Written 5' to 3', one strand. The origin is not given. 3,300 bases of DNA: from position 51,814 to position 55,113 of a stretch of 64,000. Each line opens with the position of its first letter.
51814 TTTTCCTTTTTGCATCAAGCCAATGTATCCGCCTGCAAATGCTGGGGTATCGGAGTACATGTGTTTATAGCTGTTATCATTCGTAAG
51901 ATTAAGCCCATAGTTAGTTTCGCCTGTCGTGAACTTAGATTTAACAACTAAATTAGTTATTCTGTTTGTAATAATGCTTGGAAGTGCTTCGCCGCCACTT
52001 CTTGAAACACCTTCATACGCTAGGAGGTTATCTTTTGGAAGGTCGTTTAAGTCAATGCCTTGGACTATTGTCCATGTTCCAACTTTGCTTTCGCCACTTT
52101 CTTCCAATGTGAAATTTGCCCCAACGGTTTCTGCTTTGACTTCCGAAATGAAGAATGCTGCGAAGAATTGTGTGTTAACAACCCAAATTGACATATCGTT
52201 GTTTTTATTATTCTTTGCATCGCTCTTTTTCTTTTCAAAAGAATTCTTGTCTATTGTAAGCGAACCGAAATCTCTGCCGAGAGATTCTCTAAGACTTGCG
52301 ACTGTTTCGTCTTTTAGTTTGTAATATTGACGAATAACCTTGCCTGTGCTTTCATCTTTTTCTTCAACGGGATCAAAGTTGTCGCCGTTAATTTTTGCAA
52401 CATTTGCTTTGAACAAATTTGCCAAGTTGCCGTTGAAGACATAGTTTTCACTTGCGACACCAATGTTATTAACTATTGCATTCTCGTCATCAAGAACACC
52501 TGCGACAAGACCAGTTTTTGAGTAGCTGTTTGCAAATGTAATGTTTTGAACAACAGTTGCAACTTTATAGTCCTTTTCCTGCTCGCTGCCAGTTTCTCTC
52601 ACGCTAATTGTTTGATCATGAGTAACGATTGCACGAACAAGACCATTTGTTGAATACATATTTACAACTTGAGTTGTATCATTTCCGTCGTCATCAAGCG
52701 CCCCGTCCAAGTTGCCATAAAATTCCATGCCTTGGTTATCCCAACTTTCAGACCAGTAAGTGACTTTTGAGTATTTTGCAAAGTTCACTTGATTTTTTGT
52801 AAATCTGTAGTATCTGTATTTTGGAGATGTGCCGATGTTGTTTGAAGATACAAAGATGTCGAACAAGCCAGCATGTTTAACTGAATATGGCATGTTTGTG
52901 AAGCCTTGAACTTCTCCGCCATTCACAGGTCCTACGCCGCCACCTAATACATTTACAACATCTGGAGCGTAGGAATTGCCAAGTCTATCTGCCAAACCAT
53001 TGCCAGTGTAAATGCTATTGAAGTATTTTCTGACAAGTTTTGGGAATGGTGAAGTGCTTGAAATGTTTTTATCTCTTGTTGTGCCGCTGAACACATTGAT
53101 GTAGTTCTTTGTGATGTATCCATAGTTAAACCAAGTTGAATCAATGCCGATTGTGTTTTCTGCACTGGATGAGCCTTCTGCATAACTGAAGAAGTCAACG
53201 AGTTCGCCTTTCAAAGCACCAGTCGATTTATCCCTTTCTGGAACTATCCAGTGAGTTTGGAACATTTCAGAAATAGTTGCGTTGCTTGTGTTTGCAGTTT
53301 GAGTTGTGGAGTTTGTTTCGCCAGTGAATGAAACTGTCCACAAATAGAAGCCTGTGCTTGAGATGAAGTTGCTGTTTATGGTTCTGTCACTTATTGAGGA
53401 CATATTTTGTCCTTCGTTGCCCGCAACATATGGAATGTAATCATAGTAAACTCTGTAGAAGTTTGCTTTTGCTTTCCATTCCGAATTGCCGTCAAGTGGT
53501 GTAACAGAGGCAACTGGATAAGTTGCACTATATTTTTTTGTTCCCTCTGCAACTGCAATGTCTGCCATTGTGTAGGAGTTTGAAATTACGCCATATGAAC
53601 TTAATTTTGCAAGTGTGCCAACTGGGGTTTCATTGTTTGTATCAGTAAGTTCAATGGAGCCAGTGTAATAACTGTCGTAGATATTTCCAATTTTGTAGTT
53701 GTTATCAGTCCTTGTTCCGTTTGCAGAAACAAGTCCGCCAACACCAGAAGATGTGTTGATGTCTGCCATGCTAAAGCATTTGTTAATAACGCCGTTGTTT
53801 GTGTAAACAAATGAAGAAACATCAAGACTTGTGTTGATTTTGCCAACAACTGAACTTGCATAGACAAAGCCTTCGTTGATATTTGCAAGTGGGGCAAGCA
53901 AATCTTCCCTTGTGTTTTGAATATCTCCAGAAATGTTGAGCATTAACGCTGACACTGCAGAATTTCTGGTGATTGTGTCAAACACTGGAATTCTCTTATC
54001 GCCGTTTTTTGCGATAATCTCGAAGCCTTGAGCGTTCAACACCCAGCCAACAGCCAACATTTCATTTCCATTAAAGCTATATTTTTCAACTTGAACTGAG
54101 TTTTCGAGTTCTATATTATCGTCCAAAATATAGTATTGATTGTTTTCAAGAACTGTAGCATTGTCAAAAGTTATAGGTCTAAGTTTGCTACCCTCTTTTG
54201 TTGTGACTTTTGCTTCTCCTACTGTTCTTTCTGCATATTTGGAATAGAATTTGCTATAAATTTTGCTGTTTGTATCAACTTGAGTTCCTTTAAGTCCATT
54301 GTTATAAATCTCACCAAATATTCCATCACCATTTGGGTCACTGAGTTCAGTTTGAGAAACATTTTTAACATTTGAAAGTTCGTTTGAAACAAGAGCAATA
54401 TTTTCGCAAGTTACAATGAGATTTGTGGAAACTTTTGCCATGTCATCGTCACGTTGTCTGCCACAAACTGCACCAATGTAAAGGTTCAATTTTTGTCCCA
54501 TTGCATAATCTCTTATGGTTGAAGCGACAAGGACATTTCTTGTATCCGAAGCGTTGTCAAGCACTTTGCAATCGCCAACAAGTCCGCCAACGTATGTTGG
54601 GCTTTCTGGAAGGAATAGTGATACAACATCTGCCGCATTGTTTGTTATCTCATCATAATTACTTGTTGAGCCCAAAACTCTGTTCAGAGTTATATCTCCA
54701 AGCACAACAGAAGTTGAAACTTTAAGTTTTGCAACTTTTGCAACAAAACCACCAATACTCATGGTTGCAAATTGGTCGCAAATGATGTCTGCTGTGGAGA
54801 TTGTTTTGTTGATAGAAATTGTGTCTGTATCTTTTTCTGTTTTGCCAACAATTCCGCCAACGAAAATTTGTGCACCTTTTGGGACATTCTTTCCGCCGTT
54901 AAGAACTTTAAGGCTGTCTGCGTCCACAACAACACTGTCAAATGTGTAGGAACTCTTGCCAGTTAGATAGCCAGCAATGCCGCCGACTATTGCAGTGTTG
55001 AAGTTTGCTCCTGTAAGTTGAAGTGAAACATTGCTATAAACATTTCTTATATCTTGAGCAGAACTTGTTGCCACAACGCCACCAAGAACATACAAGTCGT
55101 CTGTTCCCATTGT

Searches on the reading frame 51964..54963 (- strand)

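Call 21: search_protein_families(library=pfam, proteins=[window:51964-54963:-], max_evalue=0.1)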
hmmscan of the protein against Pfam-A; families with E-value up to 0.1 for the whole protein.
window:51964-54963:- (1000 aa): 1 family
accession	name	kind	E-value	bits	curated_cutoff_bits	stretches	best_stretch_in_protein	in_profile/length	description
PF07581.17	Glug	-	0.07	14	20.5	0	405-437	2-27/28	The GLUG motif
